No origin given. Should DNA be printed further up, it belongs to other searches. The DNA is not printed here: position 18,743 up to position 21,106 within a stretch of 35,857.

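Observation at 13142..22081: Tightly packed locus: KDG-type sugar-acid funnel built around two large atypical flavoenzymes and a secreted Asp-box propeller (candidate undescribed catabolic pathway)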

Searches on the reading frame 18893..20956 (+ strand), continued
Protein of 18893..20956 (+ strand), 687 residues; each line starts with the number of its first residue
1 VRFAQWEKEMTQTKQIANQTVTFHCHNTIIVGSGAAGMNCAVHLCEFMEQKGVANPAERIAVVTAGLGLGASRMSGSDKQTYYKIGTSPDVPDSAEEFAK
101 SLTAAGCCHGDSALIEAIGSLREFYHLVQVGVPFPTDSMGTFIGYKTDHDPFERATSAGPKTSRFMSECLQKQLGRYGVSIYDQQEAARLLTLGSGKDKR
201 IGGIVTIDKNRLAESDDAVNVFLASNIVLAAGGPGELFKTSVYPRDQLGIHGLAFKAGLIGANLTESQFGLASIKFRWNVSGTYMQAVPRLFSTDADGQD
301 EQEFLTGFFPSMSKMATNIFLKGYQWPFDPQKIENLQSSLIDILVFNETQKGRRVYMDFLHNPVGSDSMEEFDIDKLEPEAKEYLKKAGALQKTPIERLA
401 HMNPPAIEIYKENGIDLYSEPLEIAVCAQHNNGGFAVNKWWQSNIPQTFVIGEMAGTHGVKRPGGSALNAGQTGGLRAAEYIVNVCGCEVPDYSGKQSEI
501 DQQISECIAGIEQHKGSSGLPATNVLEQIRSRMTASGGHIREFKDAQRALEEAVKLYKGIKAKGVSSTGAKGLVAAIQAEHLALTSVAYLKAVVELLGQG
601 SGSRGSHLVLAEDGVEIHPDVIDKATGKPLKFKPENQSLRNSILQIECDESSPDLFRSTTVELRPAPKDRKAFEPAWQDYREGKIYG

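Call 63: search_protein_families(library=pfam, proteins=[L048:9088-9834:-, L048:7893-9194:-, L048:11966-12502:+, L048:12509-13540:-, L048:13556-14803:-, L020:8920-9792:+, L020:7272-9041:+, L020:12143-14383:+, L020:14445-17249:+, L055:9690-10865:+], max_evalue=0.00001)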
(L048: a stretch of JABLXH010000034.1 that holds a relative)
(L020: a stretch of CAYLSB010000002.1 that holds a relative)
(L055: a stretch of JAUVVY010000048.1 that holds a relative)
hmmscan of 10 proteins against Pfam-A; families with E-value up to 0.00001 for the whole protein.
L048:9088-9834:- (248 aa): 1 family
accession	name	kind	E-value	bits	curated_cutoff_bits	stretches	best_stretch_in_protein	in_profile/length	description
PF06439.18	3keto-disac_hyd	-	6.2e-43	147.5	26.8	1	48-239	2-186/187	3-keto-disaccharide hydrolase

L048:7893-9194:- (433 aa): 1 family
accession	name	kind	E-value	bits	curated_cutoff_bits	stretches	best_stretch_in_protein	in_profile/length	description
PF01208.23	URO-D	-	2.5e-14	53.5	23.9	1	199-426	119-345/346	Uroporphyrinogen decarboxylase (URO-D)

L048:11966-12502:+ (178 aa): 1 family
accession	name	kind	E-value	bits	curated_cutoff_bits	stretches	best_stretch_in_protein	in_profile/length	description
PF01661.27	Macro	-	7.8e-34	116.6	22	1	30-139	1-117/118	Macro domain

L048:12509-13540:- (343 aa): 1 family
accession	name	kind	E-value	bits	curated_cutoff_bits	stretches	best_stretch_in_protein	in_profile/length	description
PF00975.26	Thioesterase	-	4.4e-06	27.5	26.4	1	159-221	64-128/226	Thioesterase domain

L048:13556-14803:- (415 aa): 1 family
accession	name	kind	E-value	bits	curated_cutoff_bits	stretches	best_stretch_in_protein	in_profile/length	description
PF01041.23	DegT_DnrJ_EryC1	-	4.7e-88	296.3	19.8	1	27-351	6-321/360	DegT/DnrJ/EryC1/StrS aminotransferase family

L020:8920-9792:+ (290 aa): 6 families
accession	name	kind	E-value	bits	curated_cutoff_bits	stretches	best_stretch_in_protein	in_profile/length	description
PF00037.32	Fer4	-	6.4e-11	42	21.1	1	43-65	1-23/24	4Fe-4S binding domain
PF12838.12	Fer4_7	-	1e-08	35.9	27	1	49-94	1-52/52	4Fe-4S dicluster domain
PF12837.12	Fer4_6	-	1.8e-08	34.4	25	1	42-65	1-24/24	4Fe-4S binding domain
PF13237.11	Fer4_10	-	5.3e-08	33.1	25.5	1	43-91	2-53/53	4Fe-4S dicluster domain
PF14697.11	Fer4_21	-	2.5e-07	31.1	35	1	44-96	2-58/59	4Fe-4S dicluster domain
PF13187.11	Fer4_9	-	3.4e-07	30.6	27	1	49-95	1-52/52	4Fe-4S dicluster domain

L020:7272-9041:+ (589 aa): 1 family
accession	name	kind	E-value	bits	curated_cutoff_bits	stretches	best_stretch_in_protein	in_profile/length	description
PF03063.25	Prismane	-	1.8e-174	581.6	27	1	33-576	1-513/513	Prismane/CO dehydrogenase family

L020:12143-14383:+ (746 aa): 3 families
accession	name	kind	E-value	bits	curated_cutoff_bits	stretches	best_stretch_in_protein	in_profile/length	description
PF03572.23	Peptidase_S41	-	1.1e-41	142.7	24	1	484-660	1-165/165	Peptidase family S41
PF00595.29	PDZ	-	2.3e-09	37.9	23.2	1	363-439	4-80/81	PDZ domain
PF17820.7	PDZ_6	-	3.4e-08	33.6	27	1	387-441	2-54/54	PDZ domain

L020:14445-17249:+ (934 aa): 5 families
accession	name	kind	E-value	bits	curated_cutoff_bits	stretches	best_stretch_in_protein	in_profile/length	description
PF17389.8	Bac_rhamnosid6H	-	5.4e-84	282.8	24.5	1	477-809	3-336/339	Bacterial alpha-L-rhamnosidase 6 hairpin glycosidase domain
PF08531.16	Bac_rhamnosid_N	-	3.5e-48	164.1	25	1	177-346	1-171/172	Alpha-L-rhamnosidase N-terminal domain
PF25788.1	Ig_Rha78A_N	-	1.4e-34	119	27.4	1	36-146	1-105/105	Rha78A-like, N-terminal immunoglobulin domain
PF17390.7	Bac_rhamnosid_C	-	9.2e-24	83.5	22.1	1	814-889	1-74/78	Bacterial alpha-L-rhamnosidase C-terminal domain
PF05592.18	Bac_rhamnosid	-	4.3e-13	49.5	22.2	1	358-450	4-88/102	Bacterial alpha-L-rhamnosidase concanavalin-like domain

L055:9690-10865:+ (391 aa): 2 families
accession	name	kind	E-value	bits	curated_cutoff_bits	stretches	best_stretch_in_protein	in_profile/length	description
PF04055.27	Radical_SAM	-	8.6e-16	59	29.5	1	27-181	4-151/166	Radical SAM superfamily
PF13186.11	SPASM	-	9.2e-12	45.5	21.5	1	275-333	5-66/67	Iron-sulfur cluster-binding domain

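Call 67: search_protein_families(library=pfam, proteins=[L018:11967-13310:+, L021:14588-15928:+, L037:2170-4287:+, L077:316-1416:-, L060:16261-18183:-, L066:13614-14525:+, L004:14280-15734:+, L056:13049-14008:+, L056:14068-15015:+, L056:4581-5675:+], max_evalue=0.00001)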
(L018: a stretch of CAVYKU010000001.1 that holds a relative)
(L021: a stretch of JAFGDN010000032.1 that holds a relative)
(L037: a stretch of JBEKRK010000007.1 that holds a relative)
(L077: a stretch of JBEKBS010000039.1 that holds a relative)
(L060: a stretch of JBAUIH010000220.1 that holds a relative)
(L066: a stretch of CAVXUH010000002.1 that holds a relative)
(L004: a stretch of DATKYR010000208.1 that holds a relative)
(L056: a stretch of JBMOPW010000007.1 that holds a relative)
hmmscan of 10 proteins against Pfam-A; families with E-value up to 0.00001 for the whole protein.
L018:11967-13310:+ (447 aa): 2 families
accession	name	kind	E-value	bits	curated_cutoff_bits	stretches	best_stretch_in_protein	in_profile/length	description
PF00083.30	Sugar_tr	-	3.4e-31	109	22.3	2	38-239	15-200/452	Sugar (and other) transporter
PF07690.21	MFS_1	-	1.4e-27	97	33.4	1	52-399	22-343/347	Major Facilitator Superfamily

L021:14588-15928:+ (446 aa): 2 families
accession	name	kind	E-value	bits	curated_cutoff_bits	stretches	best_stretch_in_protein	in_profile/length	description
PF00295.23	Glyco_hydro_28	-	1.5e-43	149.6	22.9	2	168-406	91-308/324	Glycosyl hydrolases family 28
PF12708.12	Pect-lyase_RHGA_epim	-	7.9e-16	58.9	27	1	8-62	2-58/213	Rhamnogalacturonase A/epimerase, pectate lyase-like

L037:2170-4287:+ (705 aa): 1 family
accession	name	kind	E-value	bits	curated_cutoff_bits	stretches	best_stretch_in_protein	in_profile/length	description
PF00474.23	SSF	-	1.3e-25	90.6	22.8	1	218-474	125-397/406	Sodium:solute symporter family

L077:316-1416:- (366 aa): 1 family
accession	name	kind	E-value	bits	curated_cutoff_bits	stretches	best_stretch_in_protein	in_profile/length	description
PF01208.23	URO-D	-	4.9e-14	52.5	23.9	1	169-363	146-344/346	Uroporphyrinogen decarboxylase (URO-D)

L060:16261-18183:- (640 aa): 2 families
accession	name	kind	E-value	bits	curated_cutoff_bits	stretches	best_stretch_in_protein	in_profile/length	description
PF03544.19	TonB_C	-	6.5e-60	200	24.6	3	359-433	3-79/79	Gram-negative bacterial TonB protein C-terminal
PF20094.4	GWxTD_dom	-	4.9e-08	33.4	26.9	1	44-127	33-111/172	GWxTD domain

L066:13614-14525:+ (303 aa): 0 families

L004:14280-15734:+ (484 aa): 8 families
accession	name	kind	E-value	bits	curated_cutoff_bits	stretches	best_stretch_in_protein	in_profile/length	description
PF00535.33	Glycos_transf_2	-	4.1e-24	85.8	23.3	1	243-405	1-163/168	Glycosyl transferase family 2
PF08242.18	Methyltransf_12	-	1.5e-11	45.3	30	1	54-136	1-94/98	Methyltransferase domain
PF13641.12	Glyco_tranf_2_3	-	2e-10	41.5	27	1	242-442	3-205/230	Glycosyltransferase like family 2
PF13489.12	Methyltransf_23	-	3.6e-10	40.2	27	1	38-188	9-162/164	Methyltransferase domain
PF13649.12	Methyltransf_25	-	1.2e-09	39.2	27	1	53-135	1-94/97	Methyltransferase domain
PF13847.12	Methyltransf_31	-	6.1e-09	36.1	27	1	50-146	4-113/145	Methyltransferase domain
PF10111.15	Glyco_tranf_2_2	-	8e-08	32.5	27.3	1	243-348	1-108/276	Glycosyltransferase like family 2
PF08241.18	Methyltransf_11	-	2.6e-07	31.6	21.2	1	54-141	1-94/95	Methyltransferase domain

L056:13049-14008:+ (319 aa): 1 family
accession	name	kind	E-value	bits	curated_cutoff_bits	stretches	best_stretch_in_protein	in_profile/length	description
PF04015.17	DUF362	-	1.8e-27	97.2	24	1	91-284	15-200/200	Domain of unknown function (DUF362)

L056:14068-15015:+ (315 aa): 1 family
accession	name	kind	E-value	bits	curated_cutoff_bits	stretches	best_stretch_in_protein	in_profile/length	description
PF20244.3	DUF6599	-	1.2e-44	152.6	27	1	50-238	2-172/186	Family of unknown function (DUF6599)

L056:4581-5675:+ (364 aa): 1 family
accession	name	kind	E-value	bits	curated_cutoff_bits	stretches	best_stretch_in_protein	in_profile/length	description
PF01208.23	URO-D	-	3e-28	99.3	23.9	1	106-344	107-343/346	Uroporphyrinogen decarboxylase (URO-D)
